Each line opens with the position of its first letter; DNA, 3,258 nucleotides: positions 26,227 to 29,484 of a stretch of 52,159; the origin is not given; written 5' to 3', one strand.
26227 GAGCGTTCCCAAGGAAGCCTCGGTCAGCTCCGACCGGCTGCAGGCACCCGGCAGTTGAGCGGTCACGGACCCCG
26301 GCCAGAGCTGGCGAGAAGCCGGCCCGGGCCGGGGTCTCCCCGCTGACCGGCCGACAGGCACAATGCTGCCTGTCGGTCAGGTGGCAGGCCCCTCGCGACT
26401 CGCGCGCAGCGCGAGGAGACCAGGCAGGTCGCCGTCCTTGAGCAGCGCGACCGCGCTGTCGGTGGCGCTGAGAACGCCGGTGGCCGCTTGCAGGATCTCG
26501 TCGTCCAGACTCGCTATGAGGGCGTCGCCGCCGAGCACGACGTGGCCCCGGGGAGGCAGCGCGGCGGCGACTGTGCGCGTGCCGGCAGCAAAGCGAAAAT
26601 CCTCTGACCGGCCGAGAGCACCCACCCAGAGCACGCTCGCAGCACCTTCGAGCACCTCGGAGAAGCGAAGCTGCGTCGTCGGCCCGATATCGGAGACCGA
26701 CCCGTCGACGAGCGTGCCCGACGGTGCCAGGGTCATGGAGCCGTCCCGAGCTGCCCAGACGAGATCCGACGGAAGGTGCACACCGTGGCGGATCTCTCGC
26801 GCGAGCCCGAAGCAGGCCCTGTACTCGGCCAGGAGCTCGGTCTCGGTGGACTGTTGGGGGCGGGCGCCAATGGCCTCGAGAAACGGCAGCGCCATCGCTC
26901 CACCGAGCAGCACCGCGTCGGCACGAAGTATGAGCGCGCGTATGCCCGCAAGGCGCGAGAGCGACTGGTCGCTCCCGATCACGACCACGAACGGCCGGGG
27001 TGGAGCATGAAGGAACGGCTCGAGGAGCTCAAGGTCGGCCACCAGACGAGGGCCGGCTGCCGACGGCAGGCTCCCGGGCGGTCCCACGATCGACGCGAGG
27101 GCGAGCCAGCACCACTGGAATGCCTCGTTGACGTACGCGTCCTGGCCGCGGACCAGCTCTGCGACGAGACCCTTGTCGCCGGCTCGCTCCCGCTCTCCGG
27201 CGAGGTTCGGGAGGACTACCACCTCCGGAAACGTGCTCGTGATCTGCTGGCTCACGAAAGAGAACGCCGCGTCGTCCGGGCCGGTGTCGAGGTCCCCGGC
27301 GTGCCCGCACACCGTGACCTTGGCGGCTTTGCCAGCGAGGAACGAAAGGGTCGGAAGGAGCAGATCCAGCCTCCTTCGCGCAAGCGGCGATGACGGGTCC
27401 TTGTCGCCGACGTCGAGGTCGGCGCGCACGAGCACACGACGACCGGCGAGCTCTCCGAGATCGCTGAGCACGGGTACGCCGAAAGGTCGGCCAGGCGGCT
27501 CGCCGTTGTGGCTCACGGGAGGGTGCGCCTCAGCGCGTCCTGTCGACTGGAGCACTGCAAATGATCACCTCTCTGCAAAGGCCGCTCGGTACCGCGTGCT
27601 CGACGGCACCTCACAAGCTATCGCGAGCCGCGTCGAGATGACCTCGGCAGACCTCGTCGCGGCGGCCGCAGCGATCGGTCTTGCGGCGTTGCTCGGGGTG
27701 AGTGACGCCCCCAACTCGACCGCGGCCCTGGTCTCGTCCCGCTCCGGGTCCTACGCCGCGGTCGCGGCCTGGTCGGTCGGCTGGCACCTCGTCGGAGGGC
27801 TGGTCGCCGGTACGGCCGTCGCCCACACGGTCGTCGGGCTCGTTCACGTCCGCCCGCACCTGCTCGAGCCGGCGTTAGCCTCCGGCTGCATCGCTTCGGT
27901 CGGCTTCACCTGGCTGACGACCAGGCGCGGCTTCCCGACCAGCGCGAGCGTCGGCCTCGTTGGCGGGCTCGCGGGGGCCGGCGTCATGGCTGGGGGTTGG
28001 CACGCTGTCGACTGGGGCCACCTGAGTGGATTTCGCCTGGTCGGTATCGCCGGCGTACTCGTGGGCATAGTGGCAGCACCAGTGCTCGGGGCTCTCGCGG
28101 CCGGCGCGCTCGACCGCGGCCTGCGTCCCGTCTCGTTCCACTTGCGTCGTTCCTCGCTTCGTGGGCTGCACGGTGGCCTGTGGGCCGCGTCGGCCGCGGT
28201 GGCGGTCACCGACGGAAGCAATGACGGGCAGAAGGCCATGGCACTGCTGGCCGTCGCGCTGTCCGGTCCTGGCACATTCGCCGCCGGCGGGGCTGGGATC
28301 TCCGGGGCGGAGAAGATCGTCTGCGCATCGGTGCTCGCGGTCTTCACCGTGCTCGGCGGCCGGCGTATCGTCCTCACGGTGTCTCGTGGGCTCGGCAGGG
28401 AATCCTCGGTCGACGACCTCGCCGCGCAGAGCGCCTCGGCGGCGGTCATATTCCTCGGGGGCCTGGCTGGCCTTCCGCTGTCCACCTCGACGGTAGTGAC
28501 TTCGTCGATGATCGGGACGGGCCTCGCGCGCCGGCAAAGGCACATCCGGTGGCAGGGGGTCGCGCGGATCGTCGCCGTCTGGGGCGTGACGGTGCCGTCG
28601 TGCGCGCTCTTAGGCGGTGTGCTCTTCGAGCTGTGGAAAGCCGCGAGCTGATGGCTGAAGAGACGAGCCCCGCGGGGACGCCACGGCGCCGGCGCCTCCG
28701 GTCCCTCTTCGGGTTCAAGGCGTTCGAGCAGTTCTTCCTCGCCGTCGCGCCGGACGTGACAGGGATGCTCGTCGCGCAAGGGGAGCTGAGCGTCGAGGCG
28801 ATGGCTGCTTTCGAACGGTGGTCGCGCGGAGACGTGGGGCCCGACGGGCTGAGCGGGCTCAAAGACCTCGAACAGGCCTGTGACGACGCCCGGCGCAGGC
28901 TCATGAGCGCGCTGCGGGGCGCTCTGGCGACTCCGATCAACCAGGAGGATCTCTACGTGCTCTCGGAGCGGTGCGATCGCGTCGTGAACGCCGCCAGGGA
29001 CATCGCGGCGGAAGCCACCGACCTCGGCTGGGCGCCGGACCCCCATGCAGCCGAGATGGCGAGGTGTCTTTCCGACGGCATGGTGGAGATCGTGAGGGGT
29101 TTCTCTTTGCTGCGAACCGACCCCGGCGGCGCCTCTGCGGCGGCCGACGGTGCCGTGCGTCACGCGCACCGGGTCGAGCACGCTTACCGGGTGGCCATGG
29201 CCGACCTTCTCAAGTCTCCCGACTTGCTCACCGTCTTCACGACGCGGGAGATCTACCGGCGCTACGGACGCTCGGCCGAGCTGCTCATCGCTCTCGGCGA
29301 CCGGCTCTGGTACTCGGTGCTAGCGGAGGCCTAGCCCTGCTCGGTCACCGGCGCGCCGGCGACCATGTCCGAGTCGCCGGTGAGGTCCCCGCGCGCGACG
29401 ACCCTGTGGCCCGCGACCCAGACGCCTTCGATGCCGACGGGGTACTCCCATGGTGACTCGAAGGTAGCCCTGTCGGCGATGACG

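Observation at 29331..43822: Variant ygeW-yqeA-ssnA-xdhD-type N-heterocycle (purine/urate-like) fermentation island in an actinobacterium-like genome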

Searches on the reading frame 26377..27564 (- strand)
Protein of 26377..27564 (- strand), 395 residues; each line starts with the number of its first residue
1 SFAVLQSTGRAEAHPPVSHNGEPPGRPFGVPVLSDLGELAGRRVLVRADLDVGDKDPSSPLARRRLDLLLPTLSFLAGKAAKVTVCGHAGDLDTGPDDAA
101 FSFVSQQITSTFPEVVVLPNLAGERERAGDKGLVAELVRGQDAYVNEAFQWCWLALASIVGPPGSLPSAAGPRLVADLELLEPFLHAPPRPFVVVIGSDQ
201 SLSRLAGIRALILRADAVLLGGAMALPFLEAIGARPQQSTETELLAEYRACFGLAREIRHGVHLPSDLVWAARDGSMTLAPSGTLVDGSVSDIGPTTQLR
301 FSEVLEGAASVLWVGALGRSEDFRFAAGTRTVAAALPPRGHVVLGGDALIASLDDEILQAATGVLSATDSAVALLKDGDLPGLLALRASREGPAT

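Call 15: search_protein_families(library=pfam, proteins=[window:26377-27564:-], max_evalue=0.001)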
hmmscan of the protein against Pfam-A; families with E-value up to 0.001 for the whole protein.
window:26377-27564:- (395 aa): 1 family
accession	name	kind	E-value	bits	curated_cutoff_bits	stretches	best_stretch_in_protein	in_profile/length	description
PF00162.24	PGK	-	9.3e-45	153.7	27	2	114-354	105-354/379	Phosphoglycerate kinase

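Call 67: search_protein_families(library=ncbifam, proteins=[window:26377-27555:-], max_evalue=0.00001)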
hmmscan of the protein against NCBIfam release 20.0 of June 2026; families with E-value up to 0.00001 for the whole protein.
window:26377-27555:- (392 aa): 1 family
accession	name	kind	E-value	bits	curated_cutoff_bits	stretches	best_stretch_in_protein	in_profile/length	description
NF010569.0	PRK13962.1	equivalog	1.3e-37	129.3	883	1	111-383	111-391/645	bifunctional phosphoglycerate kinase/triosephosphate isomerase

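Call 77: search_solved_structures(query=window:26380-27555:-, max_evalue=0.00001)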
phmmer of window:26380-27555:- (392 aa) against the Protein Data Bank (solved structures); distinct sequences matched with E-value up to 0.00001: 46.
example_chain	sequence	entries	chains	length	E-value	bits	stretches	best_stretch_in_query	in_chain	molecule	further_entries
7zy7_A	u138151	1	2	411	1.4e-30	109.6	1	111-383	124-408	Phosphoglycerate kinase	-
1v6s_A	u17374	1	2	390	3.5e-29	105.1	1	111-383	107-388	Phosphoglycerate kinase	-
2ie8_A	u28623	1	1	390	3.8e-29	105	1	111-383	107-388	phosphoglycerate kinase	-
4dg5_A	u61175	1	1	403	9.1e-29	103.7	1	117-383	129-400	Phosphoglycerate kinase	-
3uwd_A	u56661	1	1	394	1.6e-27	99.6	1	90-383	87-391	Phosphoglycerate kinase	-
3q3v_A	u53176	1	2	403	1.4e-26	96.5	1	110-386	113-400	Phosphoglycerate kinase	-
1vpe_A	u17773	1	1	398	2.7e-26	95.6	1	127-386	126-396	PHOSPHOGLYCERATE KINASE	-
4fey_A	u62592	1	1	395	2.5e-25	92.4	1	120-381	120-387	Phosphoglycerate kinase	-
4ehj_A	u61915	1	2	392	2.5e-25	92.4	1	35-381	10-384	Phosphoglycerate kinase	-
1php_A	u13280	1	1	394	4.7e-25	91.5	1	123-384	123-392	3-PHOSPHOGLYCERATE KINASE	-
4ng4_A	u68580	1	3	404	8.5e-24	87.3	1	35-380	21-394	Phosphoglycerate kinase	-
1zmr_A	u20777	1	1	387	1.3e-23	86.7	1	110-351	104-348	Phosphoglycerate kinase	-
7la1_A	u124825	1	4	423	2.2e-23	86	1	123-362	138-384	Phosphoglycerate kinase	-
6hxe_A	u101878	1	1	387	4e-22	81.8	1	31-359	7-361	Phosphoglycerate kinase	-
6i06_A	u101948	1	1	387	5.4e-22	81.4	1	31-353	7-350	Phosphoglycerate kinase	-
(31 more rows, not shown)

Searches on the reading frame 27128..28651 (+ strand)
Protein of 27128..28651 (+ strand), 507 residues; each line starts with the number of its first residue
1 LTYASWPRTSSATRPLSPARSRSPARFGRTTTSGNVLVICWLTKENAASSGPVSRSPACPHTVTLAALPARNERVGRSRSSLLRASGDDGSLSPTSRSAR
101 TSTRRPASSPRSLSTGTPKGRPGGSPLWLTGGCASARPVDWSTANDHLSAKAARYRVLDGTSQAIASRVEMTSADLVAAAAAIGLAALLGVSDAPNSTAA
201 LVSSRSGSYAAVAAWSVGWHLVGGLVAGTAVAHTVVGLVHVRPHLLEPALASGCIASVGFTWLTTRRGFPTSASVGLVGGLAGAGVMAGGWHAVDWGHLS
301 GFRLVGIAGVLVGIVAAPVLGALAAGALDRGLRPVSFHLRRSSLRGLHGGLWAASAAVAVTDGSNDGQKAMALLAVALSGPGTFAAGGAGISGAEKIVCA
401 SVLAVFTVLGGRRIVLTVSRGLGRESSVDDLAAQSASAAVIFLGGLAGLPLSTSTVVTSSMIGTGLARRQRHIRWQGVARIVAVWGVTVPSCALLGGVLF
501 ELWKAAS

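Call 19: search_protein_families(library=pfam, proteins=[window:27128-28651:+], max_evalue=0.01)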
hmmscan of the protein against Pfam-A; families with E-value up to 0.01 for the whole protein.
window:27128-28651:+ (507 aa): 1 family
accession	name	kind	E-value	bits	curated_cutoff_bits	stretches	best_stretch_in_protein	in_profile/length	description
PF01384.25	PHO4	-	2.5e-40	138.9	33.7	1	190-496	2-350/350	Phosphate transporter family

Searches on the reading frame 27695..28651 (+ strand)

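Call 67: search_protein_families(library=ncbifam, proteins=[window:27695-28651:+], max_evalue=0.00001)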
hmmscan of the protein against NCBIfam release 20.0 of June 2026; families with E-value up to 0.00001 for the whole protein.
window:27695-28651:+ (318 aa): 2 families
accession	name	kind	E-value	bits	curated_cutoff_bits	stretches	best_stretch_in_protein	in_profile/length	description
NF033774.1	phos_trans_PitA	exception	7.5e-08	31.4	800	1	210-312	389-492/498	inorganic phosphate transporter PitA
NF053884.1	SulfPermCysPBac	equivalog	9.4e-08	31.3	400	1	207-308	41-142/354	sulfate permease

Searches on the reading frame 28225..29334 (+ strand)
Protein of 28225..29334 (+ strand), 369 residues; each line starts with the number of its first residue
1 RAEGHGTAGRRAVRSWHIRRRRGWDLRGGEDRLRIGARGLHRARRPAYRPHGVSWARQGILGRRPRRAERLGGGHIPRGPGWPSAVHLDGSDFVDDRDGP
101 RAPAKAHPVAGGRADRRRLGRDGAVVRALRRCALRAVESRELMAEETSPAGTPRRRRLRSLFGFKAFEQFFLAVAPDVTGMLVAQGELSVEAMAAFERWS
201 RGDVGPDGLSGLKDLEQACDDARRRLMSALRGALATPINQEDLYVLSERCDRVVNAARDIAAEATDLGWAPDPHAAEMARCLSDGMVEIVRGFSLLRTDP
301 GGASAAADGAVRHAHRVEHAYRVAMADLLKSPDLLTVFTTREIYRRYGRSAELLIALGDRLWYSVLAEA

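Call 15: search_protein_families(library=pfam, proteins=[window:28225-29334:+], max_evalue=0.001)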
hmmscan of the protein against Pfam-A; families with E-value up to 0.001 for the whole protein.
window:28225-29334:+ (369 aa): 0 families

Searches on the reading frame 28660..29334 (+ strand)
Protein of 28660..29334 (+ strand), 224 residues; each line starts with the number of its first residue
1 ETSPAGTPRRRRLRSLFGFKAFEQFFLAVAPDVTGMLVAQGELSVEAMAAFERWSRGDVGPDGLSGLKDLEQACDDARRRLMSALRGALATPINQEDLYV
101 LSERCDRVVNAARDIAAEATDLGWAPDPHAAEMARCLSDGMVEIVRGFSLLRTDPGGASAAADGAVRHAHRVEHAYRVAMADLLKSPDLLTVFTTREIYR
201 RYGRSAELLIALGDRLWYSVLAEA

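Call 67: search_protein_families(library=ncbifam, proteins=[window:28660-29334:+], max_evalue=0.00001)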
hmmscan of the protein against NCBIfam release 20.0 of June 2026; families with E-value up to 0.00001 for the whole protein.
window:28660-29334:+ (224 aa): 0 families

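Call 76: search_solved_structures(query=window:28660-29331:+, max_evalue=1)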
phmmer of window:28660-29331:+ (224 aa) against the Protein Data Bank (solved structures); distinct sequences matched with E-value up to 1: 3.
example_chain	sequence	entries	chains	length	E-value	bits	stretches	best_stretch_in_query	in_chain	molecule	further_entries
3l39_A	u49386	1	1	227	0.18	14.8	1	21-154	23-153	Putative PhoU-like phosphate regulatory protein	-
1dbp_A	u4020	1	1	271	0.68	13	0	24-79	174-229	D-RIBOSE-BINDING PROTEIN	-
2iiu_A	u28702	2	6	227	0.92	12.5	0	71-119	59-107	Hypothetical protein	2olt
